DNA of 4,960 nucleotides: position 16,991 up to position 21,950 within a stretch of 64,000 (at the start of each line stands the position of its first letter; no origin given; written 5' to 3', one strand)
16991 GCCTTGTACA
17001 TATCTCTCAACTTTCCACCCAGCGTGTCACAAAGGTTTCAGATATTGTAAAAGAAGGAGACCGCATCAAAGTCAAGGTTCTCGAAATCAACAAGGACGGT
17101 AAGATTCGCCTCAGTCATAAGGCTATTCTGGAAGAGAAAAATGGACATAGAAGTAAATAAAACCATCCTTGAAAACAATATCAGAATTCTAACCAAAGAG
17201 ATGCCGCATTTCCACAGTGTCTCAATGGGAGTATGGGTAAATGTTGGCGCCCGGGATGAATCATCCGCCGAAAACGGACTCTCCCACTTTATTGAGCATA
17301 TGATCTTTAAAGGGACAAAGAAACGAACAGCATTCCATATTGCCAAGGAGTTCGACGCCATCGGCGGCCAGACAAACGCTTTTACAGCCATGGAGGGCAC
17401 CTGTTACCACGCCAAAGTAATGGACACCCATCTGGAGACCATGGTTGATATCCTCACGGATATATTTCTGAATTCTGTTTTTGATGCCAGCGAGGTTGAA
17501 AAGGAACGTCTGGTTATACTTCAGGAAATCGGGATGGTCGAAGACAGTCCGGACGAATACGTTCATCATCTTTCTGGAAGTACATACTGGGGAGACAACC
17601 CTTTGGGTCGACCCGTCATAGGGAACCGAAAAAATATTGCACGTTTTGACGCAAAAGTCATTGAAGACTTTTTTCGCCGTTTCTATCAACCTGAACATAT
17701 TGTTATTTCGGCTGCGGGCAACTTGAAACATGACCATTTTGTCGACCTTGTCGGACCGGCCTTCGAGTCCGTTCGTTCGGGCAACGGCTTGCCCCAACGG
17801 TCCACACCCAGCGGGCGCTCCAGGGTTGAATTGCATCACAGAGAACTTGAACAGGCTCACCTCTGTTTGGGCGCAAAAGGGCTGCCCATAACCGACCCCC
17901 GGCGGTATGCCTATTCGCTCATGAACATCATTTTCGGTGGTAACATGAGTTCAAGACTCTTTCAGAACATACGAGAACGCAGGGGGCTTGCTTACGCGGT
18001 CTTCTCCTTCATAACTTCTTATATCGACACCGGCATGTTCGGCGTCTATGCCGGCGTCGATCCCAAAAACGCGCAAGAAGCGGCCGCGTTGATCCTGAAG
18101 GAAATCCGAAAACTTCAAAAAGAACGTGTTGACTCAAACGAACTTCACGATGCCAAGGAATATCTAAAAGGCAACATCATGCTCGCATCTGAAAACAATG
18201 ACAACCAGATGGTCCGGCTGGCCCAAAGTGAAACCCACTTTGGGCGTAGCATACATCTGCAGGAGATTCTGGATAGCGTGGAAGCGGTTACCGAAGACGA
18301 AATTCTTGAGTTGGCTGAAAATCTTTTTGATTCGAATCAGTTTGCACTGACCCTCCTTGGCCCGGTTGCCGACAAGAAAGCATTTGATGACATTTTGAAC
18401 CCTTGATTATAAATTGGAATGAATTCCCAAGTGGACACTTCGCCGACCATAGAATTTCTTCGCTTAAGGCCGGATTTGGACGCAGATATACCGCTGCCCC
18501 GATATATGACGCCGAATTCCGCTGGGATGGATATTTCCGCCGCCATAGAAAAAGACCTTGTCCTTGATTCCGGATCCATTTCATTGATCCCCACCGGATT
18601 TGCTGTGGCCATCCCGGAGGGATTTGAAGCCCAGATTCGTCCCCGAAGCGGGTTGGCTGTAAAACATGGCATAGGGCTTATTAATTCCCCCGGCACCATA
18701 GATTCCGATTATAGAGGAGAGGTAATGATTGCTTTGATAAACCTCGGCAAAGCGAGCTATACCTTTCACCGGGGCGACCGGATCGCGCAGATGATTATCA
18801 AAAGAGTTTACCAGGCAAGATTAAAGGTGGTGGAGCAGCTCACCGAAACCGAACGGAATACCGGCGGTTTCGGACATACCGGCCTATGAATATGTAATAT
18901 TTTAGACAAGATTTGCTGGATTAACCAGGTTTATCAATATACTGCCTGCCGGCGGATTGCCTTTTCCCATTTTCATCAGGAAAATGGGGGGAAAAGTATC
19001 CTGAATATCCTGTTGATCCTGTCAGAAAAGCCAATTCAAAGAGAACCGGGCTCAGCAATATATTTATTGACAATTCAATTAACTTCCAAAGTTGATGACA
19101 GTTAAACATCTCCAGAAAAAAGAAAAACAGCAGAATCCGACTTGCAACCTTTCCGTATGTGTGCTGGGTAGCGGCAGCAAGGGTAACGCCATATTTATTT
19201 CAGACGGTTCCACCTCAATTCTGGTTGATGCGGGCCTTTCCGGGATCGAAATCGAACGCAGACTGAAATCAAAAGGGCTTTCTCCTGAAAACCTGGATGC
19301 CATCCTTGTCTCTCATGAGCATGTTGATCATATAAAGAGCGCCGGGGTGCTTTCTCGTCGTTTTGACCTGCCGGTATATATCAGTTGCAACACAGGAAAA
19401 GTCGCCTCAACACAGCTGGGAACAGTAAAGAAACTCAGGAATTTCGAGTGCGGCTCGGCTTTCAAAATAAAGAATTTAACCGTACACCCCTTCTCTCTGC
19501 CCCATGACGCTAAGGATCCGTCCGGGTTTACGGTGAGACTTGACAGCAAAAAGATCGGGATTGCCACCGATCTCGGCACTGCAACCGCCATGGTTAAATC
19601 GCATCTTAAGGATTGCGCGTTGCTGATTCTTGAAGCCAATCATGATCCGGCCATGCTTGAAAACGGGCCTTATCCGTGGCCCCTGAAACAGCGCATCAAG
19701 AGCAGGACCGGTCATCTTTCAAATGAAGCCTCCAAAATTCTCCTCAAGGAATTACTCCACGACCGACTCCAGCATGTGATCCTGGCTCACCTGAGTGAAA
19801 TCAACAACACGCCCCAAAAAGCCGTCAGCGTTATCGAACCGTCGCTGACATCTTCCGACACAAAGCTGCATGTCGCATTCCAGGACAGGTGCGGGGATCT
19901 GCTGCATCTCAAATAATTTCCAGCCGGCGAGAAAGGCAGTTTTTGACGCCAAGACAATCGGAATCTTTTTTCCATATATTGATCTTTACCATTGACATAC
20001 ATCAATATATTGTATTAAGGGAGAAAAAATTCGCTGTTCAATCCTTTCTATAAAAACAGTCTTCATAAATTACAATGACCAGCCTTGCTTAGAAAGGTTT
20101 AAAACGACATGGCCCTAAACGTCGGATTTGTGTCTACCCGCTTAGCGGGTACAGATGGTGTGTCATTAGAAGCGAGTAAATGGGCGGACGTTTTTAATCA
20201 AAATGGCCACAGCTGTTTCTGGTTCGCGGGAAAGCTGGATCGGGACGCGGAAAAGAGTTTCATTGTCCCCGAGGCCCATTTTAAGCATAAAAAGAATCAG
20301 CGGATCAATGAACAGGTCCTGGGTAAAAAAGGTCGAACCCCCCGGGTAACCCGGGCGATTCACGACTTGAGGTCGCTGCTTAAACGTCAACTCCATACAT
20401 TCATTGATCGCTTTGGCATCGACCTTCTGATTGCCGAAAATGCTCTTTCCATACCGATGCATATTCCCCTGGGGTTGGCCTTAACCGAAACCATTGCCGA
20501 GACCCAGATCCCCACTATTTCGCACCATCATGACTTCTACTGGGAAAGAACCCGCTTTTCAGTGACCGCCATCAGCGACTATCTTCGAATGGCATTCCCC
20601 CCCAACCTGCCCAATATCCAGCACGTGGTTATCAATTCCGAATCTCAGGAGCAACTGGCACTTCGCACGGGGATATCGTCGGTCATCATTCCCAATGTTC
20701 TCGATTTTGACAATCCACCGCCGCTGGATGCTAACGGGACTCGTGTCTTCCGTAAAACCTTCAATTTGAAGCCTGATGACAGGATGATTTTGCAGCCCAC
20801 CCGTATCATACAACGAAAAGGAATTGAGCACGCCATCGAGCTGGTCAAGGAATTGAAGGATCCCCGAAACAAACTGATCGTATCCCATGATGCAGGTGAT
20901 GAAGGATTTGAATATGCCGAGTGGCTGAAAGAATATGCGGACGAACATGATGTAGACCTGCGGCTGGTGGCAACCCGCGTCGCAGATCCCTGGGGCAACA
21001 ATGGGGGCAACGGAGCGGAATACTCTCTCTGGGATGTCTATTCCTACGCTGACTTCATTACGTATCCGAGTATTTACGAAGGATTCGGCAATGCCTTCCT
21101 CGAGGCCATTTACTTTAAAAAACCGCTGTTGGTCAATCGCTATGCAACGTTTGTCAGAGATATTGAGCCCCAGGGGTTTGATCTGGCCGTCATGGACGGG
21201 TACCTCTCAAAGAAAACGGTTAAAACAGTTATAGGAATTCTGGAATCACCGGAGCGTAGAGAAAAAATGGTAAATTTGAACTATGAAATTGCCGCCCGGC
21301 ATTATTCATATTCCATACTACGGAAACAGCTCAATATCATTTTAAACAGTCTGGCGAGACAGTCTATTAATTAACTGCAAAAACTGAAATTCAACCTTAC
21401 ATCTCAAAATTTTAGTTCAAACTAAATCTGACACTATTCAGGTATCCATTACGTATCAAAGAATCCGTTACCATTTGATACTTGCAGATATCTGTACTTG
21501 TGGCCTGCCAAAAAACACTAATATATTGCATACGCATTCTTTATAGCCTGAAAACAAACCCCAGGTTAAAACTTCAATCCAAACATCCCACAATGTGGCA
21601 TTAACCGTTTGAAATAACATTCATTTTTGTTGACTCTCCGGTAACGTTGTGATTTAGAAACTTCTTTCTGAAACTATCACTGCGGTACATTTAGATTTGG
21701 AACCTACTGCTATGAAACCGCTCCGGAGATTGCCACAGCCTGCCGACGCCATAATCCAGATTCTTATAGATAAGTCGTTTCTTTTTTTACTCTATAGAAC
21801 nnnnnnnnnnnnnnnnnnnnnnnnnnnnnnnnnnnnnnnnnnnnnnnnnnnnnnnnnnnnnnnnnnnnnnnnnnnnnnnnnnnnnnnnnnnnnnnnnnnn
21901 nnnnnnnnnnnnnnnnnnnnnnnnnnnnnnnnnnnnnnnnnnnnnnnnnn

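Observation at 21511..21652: Conserved promoter-upstream module containing a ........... palindrome, present twice (also 30524-30669)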

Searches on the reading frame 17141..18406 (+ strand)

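Call 11: search_protein_families(library=pfam, proteins=[window:17141-18406:+], max_evalue=0.01)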
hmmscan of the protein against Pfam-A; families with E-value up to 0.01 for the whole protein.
window:17141-18406:+ (421 aa): 2 families
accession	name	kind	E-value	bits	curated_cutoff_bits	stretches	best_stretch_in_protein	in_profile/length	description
PF05193.26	Peptidase_M16_C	-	8.1e-45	153.4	23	1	169-341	2-180/181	Peptidase M16 inactive domain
PF00675.25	Peptidase_M16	-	1.4e-42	145.6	22.3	1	15-161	1-147/149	Insulinase (Peptidase family M16)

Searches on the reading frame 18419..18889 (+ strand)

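Call 11: search_protein_families(library=pfam, proteins=[window:18419-18889:+], max_evalue=0.01)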
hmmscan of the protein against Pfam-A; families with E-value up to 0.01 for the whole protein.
window:18419-18889:+ (156 aa): 2 families
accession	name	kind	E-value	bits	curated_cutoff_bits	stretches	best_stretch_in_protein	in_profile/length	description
PF00692.24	dUTPase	-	1.9e-30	105.7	22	1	24-155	3-129/129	dUTPase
PF22769.1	DCD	-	6.2e-08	33.3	27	1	44-129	68-152/153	dCTP deaminase-like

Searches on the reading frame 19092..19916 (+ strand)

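Call 11: search_protein_families(library=pfam, proteins=[window:19092-19916:+], max_evalue=0.01)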
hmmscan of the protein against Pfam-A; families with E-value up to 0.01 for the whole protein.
window:19092-19916:+ (274 aa): 3 families
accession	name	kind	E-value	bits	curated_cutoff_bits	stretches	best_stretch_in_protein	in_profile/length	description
PF12706.13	Lactamase_B_2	-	7.6e-18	65.3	27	1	42-211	2-180/200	Beta-lactamase superfamily domain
PF00753.33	Lactamase_B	-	2.1e-14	54.3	22.7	1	30-97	5-73/196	Metallo-beta-lactamase superfamily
PF13483.12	Lactamase_B_3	-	0.0005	20.5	24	1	32-142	8-86/160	Beta-lactamase superfamily domain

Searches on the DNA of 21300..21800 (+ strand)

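Call 8: search_rna_families(source=window, start=21300, end=21800, threshold=evalue, max_evalue=10)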
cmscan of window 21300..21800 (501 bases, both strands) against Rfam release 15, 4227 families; matches with E-value up to 10: 4.
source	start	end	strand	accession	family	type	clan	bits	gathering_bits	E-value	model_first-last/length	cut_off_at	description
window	21374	21417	-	RF03884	mir-725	Gene; miRNA;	-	23.1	76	0.02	1-56/56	no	mir-725 microRNA precursor family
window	21576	21709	+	RF02168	PVT1_5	Gene; lncRNA;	-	14.1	60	7.9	1-133/133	no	Pvt1 oncogene conserved region 5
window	21390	21507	+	RF02706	TeloSII_ncR30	Gene; sRNA;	-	11.6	86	3.1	1-226/226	no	TeloSII non coding RNA 30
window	21713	21764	-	RF02248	Six3os1_3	Gene; lncRNA;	-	9.1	40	9.9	1-75/75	no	Six3os1 conserved region 3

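Call 78: search_dna_similar(query=window:21480-21720:+, collection=plasmids, mode=distant, max_evalue=0.01, max_rows=10)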
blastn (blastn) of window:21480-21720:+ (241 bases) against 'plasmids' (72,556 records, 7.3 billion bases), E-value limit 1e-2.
No match.
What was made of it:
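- There is no match in plasmids (call 78).
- Tried and rejected: A plasmid BLAST found nothing (call 78).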
